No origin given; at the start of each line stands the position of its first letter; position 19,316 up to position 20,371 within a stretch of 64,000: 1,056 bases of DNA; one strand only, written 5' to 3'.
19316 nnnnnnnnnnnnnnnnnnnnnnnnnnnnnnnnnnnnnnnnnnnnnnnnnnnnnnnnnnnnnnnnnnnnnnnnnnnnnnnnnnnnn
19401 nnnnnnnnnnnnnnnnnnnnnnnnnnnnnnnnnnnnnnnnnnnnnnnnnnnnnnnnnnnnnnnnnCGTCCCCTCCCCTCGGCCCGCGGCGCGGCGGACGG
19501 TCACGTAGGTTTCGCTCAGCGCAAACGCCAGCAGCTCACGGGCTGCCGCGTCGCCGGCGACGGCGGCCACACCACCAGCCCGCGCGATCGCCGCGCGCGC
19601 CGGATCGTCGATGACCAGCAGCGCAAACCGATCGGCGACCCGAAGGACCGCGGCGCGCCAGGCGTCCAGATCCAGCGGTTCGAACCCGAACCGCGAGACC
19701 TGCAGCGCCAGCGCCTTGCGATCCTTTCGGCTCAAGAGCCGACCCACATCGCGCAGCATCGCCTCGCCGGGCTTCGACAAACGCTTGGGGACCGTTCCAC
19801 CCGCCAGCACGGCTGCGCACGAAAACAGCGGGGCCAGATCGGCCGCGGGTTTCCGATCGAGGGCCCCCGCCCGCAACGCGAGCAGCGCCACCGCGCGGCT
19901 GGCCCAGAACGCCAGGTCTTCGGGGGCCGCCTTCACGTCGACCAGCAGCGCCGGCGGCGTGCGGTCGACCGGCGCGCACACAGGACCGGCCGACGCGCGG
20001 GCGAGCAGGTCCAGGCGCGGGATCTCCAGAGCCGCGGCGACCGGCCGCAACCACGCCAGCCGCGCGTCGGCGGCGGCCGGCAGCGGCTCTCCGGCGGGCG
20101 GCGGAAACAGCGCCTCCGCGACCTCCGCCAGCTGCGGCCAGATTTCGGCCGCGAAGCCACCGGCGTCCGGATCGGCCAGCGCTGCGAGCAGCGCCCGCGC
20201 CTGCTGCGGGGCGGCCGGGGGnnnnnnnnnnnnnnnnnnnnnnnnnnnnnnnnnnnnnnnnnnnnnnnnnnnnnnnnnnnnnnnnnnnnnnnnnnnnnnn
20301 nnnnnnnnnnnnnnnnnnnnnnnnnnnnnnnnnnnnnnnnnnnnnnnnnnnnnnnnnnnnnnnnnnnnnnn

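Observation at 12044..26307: Locus architecture: scaffold pair + membrane Hanks kinase + M19 dipeptidase, back-to-back with an ETF-like pair across a 78-nt shared control region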

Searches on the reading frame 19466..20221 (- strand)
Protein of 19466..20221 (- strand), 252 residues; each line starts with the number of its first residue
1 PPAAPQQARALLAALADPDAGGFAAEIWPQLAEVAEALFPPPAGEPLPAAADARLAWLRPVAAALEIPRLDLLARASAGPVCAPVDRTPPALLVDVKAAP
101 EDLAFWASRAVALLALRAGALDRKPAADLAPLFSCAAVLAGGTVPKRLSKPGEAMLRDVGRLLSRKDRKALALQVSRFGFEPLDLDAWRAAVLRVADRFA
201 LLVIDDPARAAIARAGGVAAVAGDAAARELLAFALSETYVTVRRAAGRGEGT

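Call 49: search_solved_structures(query=A4, max_evalue=10)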
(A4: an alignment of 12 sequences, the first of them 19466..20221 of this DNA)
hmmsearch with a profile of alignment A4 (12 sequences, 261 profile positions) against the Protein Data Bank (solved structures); distinct sequences matched with E-value up to 10: 1.
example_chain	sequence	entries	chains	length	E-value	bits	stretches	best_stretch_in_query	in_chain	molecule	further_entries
6jdd_A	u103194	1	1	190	0.02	17.5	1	69-136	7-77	Cypemycin cysteine dehydrogenase (decarboxylating)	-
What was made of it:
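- Tried and rejected: A profile of the domain against PDB sequences gave one spurious hit (6jdd, E 0.02, call 49).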

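Call 50: search_protein_families(library=pfam, proteins=[window:19466-20221:-], max_evalue=10)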
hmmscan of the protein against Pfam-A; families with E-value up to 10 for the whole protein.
window:19466-20221:- (252 aa): 0 families

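Call 55: predict_structure(alignment_id=A4)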
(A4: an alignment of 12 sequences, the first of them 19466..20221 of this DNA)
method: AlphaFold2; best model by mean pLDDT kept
length: 252 residues; sequences in the alignment: 12
mean_pLDDT: 92.6   pTM: 0.90
mean pLDDT of the five models: 92.6, 91.8, 91.4, 90.1, 89.3
residues with pLDDT >= 90: 215; 70-90: 28; 50-70: 8; < 50: 1
segments of 3 or more residues with pLDDT < 50: none
pLDDT, mean of each block of 10 residues (from residue 1): 72 91 95 95 93 92 94 91 94 94 94 96 96 97 93 97 96 91 94 97 94 96 97 95 81 47
secondary structure, 60 per line:
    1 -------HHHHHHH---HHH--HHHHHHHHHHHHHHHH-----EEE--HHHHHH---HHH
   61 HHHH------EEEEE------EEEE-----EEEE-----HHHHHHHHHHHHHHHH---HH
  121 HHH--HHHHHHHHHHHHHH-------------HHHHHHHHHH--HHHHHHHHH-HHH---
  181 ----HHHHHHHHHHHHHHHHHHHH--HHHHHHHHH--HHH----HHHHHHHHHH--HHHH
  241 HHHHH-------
elements in order: H8-14 H23-38 E44-46 H49-54 H58-64 E71-75 E82-85 E91-94 H100-115 H119-123 H126-139 H153-162 H165-173 H185-204 H207-215 H225-234 H237-245
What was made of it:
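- The predicted fold has a three-strand sheet followed by a long helix (call 55).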

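Call 57: fold_search(model_id=the predicted structure, library=pdb)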
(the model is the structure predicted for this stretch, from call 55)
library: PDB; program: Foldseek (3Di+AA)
matches with E <= 10: 51; with E <= 0.001: 0
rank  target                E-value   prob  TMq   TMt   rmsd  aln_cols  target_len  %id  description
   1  3dte                  1.8e+00  0.10  0.18  0.19  15.6       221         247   15  Crystal structure of the IRRE protein, a central regulator of DNA damage repair in deinococcaceae (released 2009-02-10)
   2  7xyo_B                1.9e+00  0.07  0.19  0.11  14.5       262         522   15  Crystal Structure of a M61 aminopeptidase family member from Myxococcus fulvus (released 2023-06-07)
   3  8ght_A                2.3e+00  0.03  0.14  0.12  20.0       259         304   15  Cryo-electron microscopy structure of the zinc transporter from Bordetella bronchiseptica (released 2023-06-21)
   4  9v4i_D                3.3e+00  0.04  0.18  0.17  17.1       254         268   14  Prenyltransferase Ord1 D219A (released 2025-10-01)
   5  4zxv_D                3.8e+00  0.02  0.12  0.09  22.1       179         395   16  Streptomyces peucetius nitrososynthase DnmZ in ligand-free state (released 2015-10-14)
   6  6s4u_B                4.0e+00  0.02  0.15  0.16  18.9       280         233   11  LXRbeta ligand binding domain in comlpex with small molecule inhibitors (released 2019-11-27)
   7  7z6s_C                4.8e+00  0.03  0.21  0.17  15.5       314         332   13  MATCAP bound to a human 14 protofilament microtubule (released 2022-05-11)
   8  4zxv_C                4.8e+00  0.02  0.12  0.09  21.9       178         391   16  Streptomyces peucetius nitrososynthase DnmZ in ligand-free state (released 2015-10-14)
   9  8eey_A                4.8e+00  0.02  0.10  0.03  21.1       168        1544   14  Cas7-11 in complex with DR-mismatched target RNA, Csx29 and Csx30 (released 2022-11-16)
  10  8yla_B                5.1e+00  0.03  0.17  0.15  11.0       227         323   12  Crystal structures of terpene synthases complexed with a substrate mimic (released 2024-04-24)
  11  2o6y_A                5.1e+00  0.01  0.13  0.08  24.9       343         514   13  Tyrosine ammonia-lyase from Rhodobacter sphaeroides (released 2007-01-16)
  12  8vzp_A                5.6e+00  0.02  0.12  0.13  16.2       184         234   14  Crystal Structure of the ER-alpha Ligand-binding Domain (L372S, L536S) in complex with k-403 (released 2024-06-12)
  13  3a2j                  5.6e+00  0.01  0.15  0.15  22.5       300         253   10  Crystal structure of the human vitamin D receptor (H305F/H397F) ligand binding domain complexed with TEI-9647 (released 2010-05-26)
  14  3tot_B                5.8e+00  0.03  0.14  0.16  18.0       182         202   10  Crystal structure of GLUTATHIONE TRANSFERASE (TARGET EFI-501058) from Ralstonia solanacearum GMI1000 (released 2011-09-21)
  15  6pet_A                5.8e+00  0.01  0.11  0.12  21.0       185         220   16  Crystal structure of 8-hydroxychromene compound 30 bound to estrogen receptor alpha (released 2019-07-17)
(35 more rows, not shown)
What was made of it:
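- On Zincin-like metallopeptidase fold (for the giants' C-terminal domain): Best Foldseek E is 1.8 with TM at or below 0.25 (call 57).
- The top Foldseek hits, though non-significant, are zinc metallopeptidase-type proteins: IrrE/PprI, M61, MATCAP, M1 and an HExxH domain (call 57). All hits have E above 1, probability at or below 0.10 and TM at or below 0.25 (call 57).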

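Call 58: find_homologous_proteins(query=A4, max_evalue=0.001)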
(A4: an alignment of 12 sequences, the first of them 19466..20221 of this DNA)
Query A4 (12 sequences) (252 aa, profile of the alignment): 36 proteins with E <= 0.001 among 8000 candidates.
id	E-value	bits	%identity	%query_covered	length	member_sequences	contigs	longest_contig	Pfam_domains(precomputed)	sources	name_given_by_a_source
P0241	5.4e-73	264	91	100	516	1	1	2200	-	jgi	jgi:tetratricopeptide (TPR) repeat protein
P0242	8.8e-71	256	34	54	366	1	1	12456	-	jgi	jgi:hypothetical protein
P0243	1.2e-70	256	73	100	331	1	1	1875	-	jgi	jgi:hypothetical protein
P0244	5.5e-70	254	33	54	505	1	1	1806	-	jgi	jgi:tetratricopeptide (TPR) repeat protein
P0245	1.9e-66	242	30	94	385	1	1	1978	-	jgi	jgi:hypothetical protein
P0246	2.6e-66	242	33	54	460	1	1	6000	-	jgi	jgi:hypothetical protein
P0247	3.5e-66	241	34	60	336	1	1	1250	-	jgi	jgi:hypothetical protein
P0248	5.9e-63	231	29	94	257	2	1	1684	-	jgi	jgi:hypothetical protein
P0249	6.2e-63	231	73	90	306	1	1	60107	-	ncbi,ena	-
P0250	9.7e-63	230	32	54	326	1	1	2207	-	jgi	-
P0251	3.4e-62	228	29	64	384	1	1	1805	-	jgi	jgi:hypothetical protein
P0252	9.5e-61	224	25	94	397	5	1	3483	-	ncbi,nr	ncbi:MAG TPA: hypothetical protein PK156_44960, partial [Polyangium sp.]|nr:hypothetical protein [Po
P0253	9.6e-60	220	30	64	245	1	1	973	-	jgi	jgi:hypothetical protein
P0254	8.1e-59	217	32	54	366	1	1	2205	-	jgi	jgi:cellulose synthase operon protein C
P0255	2.6e-55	206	31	42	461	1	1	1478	-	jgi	jgi:hypothetical protein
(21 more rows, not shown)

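Call 67: search_protein_representatives(alignment_id=A4)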
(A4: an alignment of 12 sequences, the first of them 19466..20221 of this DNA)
Query: 12 sequences, 261 profile positions. Proteins with E-value up to 0.001 (for the whole library): 3786; up to 1e-10: 2098; up to 1e-30: 306. The best 150 are listed.
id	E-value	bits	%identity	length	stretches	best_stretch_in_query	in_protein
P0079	9.3e-79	280.9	-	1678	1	3-260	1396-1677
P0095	7.7e-75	268.0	-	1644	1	1-258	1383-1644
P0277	1.5e-72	260.6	-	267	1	19-259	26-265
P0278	1.8e-71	257.0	-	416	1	1-261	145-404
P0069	2.8e-71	256.4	-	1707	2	1-223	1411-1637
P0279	7.9e-71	254.9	-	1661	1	9-261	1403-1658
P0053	1.5e-70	254.0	-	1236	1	7-259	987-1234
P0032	2.3e-70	253.4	-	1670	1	5-258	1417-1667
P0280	8.1e-70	251.6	-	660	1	4-258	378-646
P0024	5.7e-69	248.8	-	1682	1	4-257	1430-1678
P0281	4.2e-68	245.9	-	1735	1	5-259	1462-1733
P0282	5.7e-68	245.5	-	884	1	13-259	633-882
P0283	1.5e-67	244.1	-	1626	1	16-259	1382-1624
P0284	6.4e-67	242.1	-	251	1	21-259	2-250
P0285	9.2e-66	238.3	-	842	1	6-257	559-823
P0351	9.4e-50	185.8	-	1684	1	2-258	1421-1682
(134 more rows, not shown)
